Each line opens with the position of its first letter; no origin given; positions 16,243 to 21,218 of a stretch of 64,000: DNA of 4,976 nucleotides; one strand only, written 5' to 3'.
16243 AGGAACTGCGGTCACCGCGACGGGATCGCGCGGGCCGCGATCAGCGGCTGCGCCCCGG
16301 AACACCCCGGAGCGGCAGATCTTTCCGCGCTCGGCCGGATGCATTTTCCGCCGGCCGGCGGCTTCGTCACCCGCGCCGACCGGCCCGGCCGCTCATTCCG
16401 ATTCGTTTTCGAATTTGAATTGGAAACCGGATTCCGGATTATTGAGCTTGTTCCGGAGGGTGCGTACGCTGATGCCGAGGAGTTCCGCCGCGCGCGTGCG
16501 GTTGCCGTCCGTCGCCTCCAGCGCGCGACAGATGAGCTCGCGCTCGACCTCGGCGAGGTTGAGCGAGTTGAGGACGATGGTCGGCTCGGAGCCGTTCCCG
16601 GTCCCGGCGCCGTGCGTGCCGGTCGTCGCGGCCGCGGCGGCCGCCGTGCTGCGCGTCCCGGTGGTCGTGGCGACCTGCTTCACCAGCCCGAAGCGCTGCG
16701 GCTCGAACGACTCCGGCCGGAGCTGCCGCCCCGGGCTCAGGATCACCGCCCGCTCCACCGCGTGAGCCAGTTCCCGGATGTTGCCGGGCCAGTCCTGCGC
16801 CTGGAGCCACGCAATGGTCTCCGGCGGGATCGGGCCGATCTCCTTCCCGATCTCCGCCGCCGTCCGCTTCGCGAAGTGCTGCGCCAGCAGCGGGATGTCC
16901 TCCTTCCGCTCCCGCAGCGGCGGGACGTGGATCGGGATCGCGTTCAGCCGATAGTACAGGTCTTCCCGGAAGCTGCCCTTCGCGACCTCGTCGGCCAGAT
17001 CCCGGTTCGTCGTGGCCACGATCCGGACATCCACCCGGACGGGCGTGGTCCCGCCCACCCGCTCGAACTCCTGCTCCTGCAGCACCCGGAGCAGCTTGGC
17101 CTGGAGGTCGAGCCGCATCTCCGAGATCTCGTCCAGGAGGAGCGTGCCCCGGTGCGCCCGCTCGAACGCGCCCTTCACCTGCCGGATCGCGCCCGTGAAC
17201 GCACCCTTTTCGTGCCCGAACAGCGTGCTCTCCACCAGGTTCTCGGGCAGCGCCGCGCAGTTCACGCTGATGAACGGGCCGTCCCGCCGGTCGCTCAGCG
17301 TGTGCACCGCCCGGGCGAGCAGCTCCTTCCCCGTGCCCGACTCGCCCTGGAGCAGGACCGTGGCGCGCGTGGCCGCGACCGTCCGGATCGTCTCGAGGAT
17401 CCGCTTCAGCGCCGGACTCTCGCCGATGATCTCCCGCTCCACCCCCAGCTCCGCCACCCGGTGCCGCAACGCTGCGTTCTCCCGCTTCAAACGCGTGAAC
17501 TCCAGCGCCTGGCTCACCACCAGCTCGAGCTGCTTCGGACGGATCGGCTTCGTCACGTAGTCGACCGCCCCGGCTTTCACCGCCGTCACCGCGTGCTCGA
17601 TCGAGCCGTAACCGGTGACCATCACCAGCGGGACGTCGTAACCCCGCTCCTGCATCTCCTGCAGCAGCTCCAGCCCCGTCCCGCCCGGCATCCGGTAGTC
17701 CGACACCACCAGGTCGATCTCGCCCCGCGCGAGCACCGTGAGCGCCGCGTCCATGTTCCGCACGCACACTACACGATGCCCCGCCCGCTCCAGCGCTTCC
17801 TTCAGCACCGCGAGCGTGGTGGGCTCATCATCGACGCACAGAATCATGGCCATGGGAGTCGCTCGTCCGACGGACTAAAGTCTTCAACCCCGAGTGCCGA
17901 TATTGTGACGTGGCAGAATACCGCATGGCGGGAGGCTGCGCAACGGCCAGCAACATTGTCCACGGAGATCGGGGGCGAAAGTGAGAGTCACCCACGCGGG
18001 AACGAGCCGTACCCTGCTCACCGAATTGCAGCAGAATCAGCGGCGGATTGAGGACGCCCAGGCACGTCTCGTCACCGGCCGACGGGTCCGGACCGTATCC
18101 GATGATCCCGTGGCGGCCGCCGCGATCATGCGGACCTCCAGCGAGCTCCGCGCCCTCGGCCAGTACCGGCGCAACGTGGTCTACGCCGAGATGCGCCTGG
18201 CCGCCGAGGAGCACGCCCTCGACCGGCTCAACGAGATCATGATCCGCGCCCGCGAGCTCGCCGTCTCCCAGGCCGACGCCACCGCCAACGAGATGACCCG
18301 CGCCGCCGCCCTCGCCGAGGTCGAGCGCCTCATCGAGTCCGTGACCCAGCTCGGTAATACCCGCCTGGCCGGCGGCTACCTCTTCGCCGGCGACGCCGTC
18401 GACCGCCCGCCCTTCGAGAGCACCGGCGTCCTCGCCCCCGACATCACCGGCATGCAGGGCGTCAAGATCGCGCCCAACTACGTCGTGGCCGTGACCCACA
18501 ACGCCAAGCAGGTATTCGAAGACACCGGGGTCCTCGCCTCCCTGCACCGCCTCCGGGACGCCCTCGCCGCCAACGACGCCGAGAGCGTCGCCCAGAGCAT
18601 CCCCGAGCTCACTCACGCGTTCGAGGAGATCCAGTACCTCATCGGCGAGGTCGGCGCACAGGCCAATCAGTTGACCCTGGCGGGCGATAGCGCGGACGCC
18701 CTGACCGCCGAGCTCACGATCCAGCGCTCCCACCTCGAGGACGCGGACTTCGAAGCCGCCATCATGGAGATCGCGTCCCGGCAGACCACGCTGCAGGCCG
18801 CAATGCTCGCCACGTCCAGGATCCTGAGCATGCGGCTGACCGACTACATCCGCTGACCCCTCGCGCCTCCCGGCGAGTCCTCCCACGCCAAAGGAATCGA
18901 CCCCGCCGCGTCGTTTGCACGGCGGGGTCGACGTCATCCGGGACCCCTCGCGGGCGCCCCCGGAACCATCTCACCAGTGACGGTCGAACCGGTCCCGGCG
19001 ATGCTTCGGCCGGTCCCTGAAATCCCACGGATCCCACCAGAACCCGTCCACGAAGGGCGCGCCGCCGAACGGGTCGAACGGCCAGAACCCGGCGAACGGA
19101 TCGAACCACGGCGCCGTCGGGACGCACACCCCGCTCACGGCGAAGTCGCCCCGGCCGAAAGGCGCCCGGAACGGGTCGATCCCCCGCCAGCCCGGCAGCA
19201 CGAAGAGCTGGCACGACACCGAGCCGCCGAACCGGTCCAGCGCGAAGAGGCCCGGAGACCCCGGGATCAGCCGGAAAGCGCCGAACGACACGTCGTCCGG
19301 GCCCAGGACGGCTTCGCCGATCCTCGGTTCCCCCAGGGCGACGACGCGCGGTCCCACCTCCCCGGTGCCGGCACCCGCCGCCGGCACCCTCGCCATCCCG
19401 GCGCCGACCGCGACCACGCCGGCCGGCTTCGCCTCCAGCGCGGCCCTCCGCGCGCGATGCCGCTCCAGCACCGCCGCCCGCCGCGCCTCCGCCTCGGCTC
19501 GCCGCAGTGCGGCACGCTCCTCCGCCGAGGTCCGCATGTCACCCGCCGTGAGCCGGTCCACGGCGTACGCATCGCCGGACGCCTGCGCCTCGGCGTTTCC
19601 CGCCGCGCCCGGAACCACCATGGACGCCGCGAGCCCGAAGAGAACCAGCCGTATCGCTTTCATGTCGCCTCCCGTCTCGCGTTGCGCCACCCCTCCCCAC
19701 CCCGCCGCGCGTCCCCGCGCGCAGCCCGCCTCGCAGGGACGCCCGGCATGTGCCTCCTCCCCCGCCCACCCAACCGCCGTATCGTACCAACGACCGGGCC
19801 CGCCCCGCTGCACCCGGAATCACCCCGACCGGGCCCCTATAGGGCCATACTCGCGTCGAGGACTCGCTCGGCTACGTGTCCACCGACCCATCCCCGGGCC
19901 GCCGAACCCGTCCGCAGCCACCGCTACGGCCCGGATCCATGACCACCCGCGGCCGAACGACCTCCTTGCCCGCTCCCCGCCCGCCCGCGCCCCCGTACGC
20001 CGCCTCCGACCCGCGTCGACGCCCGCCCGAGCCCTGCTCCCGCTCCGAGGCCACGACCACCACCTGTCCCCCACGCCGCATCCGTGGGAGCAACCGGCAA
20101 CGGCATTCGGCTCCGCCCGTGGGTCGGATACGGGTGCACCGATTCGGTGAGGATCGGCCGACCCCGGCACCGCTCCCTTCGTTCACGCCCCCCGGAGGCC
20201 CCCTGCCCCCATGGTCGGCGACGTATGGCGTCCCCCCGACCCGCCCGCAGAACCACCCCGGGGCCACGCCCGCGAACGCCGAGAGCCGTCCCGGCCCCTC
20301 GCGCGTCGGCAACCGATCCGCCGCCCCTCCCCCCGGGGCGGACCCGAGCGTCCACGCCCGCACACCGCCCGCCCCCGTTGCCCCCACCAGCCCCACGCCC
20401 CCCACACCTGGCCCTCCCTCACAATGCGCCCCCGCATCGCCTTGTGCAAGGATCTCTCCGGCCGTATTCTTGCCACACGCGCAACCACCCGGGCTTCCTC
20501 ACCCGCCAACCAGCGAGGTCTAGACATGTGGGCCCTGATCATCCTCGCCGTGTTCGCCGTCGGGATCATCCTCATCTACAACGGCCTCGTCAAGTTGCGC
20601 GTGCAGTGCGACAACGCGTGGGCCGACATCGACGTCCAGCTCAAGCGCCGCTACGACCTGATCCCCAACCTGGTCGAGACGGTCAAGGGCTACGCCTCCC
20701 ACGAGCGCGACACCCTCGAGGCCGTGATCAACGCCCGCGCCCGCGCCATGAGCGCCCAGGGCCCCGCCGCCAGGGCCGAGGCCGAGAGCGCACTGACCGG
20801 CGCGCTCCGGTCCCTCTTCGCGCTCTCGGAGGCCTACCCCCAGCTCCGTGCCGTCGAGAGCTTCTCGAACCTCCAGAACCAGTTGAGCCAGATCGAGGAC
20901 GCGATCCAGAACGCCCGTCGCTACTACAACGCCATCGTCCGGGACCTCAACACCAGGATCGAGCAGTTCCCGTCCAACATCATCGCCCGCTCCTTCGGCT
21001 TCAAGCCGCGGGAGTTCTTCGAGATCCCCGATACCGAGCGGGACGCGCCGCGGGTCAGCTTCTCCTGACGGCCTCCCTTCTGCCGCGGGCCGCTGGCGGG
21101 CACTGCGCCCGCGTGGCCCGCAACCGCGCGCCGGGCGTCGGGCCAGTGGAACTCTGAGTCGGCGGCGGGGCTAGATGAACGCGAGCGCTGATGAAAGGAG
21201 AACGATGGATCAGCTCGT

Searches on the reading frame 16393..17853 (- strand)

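Call 18: search_protein_families(library=pfam, proteins=[window:16393-17853:-], max_evalue=0.001)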
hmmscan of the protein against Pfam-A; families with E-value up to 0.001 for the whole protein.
window:16393-17853:- (486 aa): 10 families
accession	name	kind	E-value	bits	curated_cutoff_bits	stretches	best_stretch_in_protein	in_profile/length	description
PF00158.32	Sigma54_activat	-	1.7e-72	243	20.2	1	142-309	1-168/168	Sigma-54 interaction domain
PF00072.30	Response_reg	-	5.7e-28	97.8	30.2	1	4-111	1-108/111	Response regulator receiver domain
PF25601.1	AAA_lid_14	-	1e-23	83.4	27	1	314-386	1-73/87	AAA+ ATPase lid domain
PF14532.12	Sigma54_activ_2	-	2.1e-22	80.3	25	1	143-313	1-138/138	Sigma-54 interaction domain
PF02954.25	HTH_8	-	3.3e-16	59.2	22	1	433-471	2-40/42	Bacterial regulatory protein, Fis family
PF07728.20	AAA_5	-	7.5e-09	36.2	22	1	166-284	2-123/139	AAA domain (dynein-related subfamily)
PF00004.35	AAA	-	3.1e-06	28.1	21.2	1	166-287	1-111/131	ATPase family associated with various cellular activities (AAA)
PF01078.27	Mg_chelatase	-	4.3e-06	26.7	20.3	0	221-262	93-134/207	Magnesium chelatase, subunit ChlI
PF07724.20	AAA_2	-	3.2e-05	24.5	27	1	164-289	4-130/166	AAA domain (Cdc48 subfamily)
PF13191.12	AAA_16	-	7.7e-05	23.7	32.6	1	147-258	7-120/167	AAA ATPase domain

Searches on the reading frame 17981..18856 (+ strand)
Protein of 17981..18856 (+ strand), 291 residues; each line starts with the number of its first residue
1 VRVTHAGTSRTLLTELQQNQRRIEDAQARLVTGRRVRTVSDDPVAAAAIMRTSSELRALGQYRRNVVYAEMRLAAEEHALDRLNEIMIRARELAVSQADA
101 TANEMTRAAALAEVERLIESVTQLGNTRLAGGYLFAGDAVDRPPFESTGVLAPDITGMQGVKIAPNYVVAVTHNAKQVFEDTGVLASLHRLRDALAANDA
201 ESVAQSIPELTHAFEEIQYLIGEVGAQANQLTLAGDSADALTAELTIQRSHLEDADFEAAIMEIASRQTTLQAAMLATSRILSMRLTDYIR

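Call 18: search_protein_families(library=pfam, proteins=[window:17981-18856:+], max_evalue=0.001)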
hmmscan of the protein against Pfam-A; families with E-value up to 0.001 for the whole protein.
window:17981-18856:+ (291 aa): 2 families
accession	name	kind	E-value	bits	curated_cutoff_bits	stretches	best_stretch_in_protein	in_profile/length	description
PF00669.25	Flagellin_N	-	5.4e-17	62.6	26.6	1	8-137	6-136/139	Bacterial flagellin N-terminal helical region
PF00700.27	Flagellin_C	-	4.9e-07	30.4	23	1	211-289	5-85/86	Bacterial flagellin C-terminal helical region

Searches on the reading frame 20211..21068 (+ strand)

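Call 18: search_protein_families(library=pfam, proteins=[window:20211-21068:+], max_evalue=0.001)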
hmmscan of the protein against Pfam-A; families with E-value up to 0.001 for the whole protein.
window:20211-21068:+ (285 aa): 1 family
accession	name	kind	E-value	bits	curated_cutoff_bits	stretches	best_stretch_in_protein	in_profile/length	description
PF04011.17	LemA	-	3.5e-61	205.8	26.2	1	136-284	1-149/149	LemA family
